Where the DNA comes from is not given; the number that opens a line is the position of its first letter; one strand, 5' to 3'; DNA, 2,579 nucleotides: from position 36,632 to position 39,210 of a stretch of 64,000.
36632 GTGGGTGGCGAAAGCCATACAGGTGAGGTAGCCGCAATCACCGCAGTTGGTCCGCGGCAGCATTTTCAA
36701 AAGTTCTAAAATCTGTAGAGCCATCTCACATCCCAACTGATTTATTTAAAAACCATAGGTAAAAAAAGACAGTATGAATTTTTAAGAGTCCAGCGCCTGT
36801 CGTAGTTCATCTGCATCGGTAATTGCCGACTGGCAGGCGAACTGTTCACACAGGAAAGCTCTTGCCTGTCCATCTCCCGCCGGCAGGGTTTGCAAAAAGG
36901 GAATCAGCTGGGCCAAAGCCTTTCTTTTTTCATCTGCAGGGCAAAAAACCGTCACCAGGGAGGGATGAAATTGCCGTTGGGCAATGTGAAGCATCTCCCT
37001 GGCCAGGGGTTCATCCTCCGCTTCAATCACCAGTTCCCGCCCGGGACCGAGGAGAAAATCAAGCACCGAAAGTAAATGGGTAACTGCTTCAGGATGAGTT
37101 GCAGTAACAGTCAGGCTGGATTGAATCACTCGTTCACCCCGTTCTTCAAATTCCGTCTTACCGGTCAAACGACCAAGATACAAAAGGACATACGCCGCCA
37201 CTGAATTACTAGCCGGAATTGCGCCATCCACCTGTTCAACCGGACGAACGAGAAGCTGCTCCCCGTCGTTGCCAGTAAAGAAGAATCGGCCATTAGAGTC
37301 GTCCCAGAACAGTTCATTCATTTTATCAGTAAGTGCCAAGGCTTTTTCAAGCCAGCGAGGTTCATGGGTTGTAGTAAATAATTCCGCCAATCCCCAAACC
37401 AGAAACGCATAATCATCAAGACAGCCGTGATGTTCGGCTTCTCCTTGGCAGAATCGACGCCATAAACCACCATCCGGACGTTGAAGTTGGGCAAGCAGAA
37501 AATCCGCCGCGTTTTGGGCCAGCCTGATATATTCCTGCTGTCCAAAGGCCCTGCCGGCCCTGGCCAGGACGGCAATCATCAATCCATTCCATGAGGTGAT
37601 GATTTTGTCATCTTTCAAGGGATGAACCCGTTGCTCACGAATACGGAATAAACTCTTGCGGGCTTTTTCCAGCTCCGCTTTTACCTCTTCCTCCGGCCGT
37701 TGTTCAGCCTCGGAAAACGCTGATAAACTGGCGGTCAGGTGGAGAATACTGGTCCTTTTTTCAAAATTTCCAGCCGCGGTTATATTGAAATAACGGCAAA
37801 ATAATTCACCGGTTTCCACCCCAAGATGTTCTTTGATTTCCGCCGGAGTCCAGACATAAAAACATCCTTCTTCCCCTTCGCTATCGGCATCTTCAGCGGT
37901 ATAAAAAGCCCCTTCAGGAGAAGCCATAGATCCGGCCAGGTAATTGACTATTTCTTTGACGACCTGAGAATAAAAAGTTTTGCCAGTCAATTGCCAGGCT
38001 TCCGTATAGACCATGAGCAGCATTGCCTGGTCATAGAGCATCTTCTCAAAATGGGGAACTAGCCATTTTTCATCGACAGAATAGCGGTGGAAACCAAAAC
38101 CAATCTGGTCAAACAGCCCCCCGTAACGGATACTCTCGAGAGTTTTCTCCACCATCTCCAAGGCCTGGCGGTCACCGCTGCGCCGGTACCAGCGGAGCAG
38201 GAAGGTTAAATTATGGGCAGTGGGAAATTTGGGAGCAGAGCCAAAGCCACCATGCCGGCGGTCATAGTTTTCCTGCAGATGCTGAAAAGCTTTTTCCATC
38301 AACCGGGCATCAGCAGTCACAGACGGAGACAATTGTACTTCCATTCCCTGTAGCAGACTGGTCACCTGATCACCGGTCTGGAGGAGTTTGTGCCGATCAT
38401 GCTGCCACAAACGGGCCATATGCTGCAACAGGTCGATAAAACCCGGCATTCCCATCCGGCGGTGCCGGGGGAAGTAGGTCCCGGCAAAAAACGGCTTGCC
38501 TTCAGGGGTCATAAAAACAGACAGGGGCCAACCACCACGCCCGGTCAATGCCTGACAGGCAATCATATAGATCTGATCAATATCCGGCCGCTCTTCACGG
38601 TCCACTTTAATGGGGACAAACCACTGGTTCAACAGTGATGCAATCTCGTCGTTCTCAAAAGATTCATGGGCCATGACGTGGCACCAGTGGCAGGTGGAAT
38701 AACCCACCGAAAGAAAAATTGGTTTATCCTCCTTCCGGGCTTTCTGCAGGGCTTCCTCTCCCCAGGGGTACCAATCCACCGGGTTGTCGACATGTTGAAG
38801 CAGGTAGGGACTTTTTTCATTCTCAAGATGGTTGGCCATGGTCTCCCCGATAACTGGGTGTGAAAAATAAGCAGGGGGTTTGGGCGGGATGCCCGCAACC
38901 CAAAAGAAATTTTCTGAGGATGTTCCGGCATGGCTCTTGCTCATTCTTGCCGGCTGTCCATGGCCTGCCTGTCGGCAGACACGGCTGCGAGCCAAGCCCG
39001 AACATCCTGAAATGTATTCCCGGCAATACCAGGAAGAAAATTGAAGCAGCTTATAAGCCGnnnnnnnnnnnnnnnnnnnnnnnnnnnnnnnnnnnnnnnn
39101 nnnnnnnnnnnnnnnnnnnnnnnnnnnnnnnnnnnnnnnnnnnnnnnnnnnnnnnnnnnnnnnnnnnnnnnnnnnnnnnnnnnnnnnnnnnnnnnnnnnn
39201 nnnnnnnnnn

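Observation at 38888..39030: Family B long palindromic repeat (about 150 nt, three copies) with conserved arms and variable self-complementary centre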

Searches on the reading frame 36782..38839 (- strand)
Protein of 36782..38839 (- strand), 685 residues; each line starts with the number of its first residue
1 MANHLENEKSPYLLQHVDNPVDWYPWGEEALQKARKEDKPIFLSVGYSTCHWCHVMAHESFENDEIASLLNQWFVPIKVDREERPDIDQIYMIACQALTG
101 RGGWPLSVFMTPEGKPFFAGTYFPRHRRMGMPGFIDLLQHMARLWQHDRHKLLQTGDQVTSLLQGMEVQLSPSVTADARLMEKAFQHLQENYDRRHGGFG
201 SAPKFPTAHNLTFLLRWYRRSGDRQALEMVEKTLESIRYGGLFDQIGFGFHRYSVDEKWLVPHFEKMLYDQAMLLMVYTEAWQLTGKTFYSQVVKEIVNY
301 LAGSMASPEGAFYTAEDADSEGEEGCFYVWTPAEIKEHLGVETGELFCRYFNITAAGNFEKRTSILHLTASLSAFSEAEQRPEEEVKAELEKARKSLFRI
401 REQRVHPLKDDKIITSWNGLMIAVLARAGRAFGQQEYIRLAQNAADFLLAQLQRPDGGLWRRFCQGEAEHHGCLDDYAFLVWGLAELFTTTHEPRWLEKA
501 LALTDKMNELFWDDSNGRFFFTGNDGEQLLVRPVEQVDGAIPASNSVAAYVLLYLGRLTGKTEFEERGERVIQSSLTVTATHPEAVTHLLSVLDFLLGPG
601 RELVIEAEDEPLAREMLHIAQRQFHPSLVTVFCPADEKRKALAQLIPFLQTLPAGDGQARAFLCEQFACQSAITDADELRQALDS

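Call 68: search_protein_families(library=pfam, proteins=[window:36782-38839:-])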
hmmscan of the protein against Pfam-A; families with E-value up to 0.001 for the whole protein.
window:36782-38839:- (685 aa): 3 families
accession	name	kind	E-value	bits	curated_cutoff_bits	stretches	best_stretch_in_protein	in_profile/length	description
PF03190.21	Thioredox_DsbH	-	1.1e-79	266.6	27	1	3-163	2-162/163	Protein of unknown function, DUF255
PF13899.12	Thioredoxin_7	-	1e-09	38.8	27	1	22-112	1-83/83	Thioredoxin-like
PF07470.19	Glyco_hydro_88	-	1.2e-05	24.9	26.6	0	430-520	88-176/352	Glycosyl Hydrolase Family 88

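Call 70: find_homologous_proteins(query=window:36782-38839:-, max_evalue=1e-100)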
Query window:36782-38839:- (685 aa): 8000 proteins with E <= 1e-100 among 8000 candidates; the best 120 are listed.
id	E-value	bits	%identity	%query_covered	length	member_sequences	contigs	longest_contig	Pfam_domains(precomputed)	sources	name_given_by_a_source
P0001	0.0e+0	1495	94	100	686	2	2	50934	PF03190.22,PF13899.13,PF13098.14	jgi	jgi:uncharacterized protein YyaL (SSP411 family)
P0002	0.0e+0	1378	86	100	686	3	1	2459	PF03190.22,PF13899.13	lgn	-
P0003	0.0e+0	1337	83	100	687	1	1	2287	PF03190.22,PF07221.18,PF13899.13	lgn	-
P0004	0.0e+0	1317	82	100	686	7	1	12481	PF03190.22,PF13899.13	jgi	-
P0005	0.0e+0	1264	78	100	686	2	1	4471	PF03190.22,PF13899.13,PF13098.14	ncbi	-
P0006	0.0e+0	1255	78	100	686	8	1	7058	PF03190.22,PF13899.13,PF13098.14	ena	-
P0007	0.0e+0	1110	69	100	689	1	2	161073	PF03190.22,PF13899.13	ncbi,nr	ncbi:MAG: thioredoxin domain-containing protein [Deltaproteobacteria bacterium]|nr:thioredoxin domai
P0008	0.0e+0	1076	79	85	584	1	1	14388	PF03190.22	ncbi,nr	ncbi:MAG: thioredoxin domain-containing protein, partial [Pseudomonadota bacterium]|nr:thioredoxin d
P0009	1.1e-260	885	56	100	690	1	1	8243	PF03190.22,PF07221.18,PF13899.13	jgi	jgi:uncharacterized protein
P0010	1.9e-260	884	55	100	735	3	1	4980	PF03190.22,PF13899.13,PF13098.14,PF06662.20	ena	-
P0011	4.9e-260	883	55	99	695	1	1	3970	PF00759.26,PF03190.22,PF13899.13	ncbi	-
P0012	5.3e-260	883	55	100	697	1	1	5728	PF03190.22,PF13899.13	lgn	-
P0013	2.1e-259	881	56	99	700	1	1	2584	PF00759.26,PF03190.22,PF13899.13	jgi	-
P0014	1.7e-258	878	54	100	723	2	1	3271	PF03190.22,PF13899.13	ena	-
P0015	2.0e-258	878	55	100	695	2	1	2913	PF03190.22,PF13899.13,PF13098.14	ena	-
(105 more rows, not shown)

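Call 71: find_encoding_contigs(protein=P0001, flank=2500, max_places=2)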
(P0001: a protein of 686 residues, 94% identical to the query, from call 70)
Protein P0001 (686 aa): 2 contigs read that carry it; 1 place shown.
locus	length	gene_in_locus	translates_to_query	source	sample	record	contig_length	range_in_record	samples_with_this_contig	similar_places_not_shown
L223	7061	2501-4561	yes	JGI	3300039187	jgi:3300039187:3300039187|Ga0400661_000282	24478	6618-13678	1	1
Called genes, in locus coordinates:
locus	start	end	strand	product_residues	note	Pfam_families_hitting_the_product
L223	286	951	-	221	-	PF00588:SpoU_methylase, PF12105:SpoU_methylas_C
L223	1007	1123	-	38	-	-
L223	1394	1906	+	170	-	PF00210:Ferritin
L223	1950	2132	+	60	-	PF21349:RUBY_RBDX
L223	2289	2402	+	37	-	-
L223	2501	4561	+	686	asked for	PF03190:Thioredox_DsbH, PF13899:Thioredoxin_7, PF13098:Thioredoxin_2 (faint)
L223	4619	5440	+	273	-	PF04060:FeS, PF12654:DUF3786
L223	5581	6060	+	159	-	PF16694:Cytochrome_P460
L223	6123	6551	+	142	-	PF13301:DUF4079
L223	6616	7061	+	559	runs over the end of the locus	PF01558:POR, PF01855:POR_N, PF17147:PFOR_II (faint)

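Call 72: find_encoding_contigs(protein=P0004, flank=2500, max_places=2)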
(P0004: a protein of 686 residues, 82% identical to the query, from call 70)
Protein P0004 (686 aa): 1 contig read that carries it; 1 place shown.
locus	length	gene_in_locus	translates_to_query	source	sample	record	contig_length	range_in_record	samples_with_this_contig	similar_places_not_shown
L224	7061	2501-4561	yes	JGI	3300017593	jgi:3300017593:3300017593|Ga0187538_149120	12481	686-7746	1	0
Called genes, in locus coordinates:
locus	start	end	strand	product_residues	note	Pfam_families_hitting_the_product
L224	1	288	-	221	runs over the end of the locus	PF00588:SpoU_methylase, PF12105:SpoU_methylas_C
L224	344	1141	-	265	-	PF05359:DUF748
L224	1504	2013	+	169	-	PF00210:Ferritin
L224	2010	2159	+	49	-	-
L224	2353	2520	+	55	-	-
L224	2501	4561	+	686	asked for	PF03190:Thioredox_DsbH, PF13899:Thioredoxin_7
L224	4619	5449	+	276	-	PF04060:FeS, PF12654:DUF3786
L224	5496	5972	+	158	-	PF16694:Cytochrome_P460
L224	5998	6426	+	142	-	PF13301:DUF4079 (weak)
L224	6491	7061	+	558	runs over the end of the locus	PF01558:POR, PF01855:POR_N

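Call 73: find_encoding_contigs(protein=P0006, flank=2500, max_places=2)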
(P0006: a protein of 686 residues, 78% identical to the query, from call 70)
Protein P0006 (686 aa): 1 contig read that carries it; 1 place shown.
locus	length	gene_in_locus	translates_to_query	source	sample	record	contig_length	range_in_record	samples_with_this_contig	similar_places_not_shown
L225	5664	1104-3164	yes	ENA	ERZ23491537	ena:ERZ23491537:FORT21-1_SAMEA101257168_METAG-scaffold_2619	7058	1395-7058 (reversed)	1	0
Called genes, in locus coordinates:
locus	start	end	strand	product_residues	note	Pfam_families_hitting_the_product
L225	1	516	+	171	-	PF00210:Ferritin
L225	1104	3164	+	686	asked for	PF03190:Thioredox_DsbH, PF13899:Thioredoxin_7, PF13098:Thioredoxin_2 (weak)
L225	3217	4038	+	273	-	PF04060:FeS, PF12654:DUF3786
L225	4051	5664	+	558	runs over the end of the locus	PF01558:POR, PF01855:POR_N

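Call 74: find_encoding_contigs(protein=P0007, flank=2500, max_places=2)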
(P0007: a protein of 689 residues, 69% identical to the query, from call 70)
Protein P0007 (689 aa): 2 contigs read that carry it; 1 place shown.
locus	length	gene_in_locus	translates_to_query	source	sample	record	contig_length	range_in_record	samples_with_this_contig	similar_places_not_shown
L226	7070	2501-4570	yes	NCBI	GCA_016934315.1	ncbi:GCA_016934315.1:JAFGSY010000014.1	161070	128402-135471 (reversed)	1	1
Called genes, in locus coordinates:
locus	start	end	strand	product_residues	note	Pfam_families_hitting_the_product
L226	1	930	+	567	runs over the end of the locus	PF01558:POR, PF01855:POR_N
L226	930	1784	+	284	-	PF02775:TPP_enzyme_C, PF12367:PFO_beta_C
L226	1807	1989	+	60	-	PF21349:RUBY_RBDX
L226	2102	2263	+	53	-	PF00462:Glutaredoxin (weak)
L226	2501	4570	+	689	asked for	PF03190:Thioredox_DsbH, PF13899:Thioredoxin_7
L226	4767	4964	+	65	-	PF00403:HMA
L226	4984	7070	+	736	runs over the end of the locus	PF00403:HMA, PF00122:E1-E2_ATPase, PF00702:Hydrolase, PF12710:HAD (faint)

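Call 89: find_encoding_contigs(protein=P0002, flank=1500, max_places=2)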
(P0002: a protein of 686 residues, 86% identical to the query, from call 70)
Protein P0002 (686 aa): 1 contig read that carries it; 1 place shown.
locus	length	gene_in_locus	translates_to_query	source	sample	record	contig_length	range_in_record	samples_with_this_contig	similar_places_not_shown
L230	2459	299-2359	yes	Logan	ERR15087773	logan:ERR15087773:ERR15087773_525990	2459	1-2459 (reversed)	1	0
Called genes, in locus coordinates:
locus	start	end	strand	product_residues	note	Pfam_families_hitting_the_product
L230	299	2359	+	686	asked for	PF03190:Thioredox_DsbH, PF13899:Thioredoxin_7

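Call 90: find_encoding_contigs(protein=P0005, flank=1500, max_places=2)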
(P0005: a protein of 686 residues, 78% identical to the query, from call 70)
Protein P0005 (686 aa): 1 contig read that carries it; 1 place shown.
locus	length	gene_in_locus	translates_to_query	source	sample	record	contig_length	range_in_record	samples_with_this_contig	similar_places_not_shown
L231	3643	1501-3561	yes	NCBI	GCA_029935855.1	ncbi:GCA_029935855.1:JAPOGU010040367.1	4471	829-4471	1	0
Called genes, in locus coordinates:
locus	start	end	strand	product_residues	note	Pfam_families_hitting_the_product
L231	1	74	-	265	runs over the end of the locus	PF05170:AsmA (weak), PF05359:DUF748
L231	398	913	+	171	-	PF00210:Ferritin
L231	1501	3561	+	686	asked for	PF03190:Thioredox_DsbH, PF13899:Thioredoxin_7, PF13098:Thioredoxin_2 (weak)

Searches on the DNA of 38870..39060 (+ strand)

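Call 64: search_dna_similar(query=window:38870-39060:+, collection=phages, mode=distant, max_evalue=0.001, max_rows=10)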
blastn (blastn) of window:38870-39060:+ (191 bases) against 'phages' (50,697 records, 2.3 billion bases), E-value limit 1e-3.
No match.
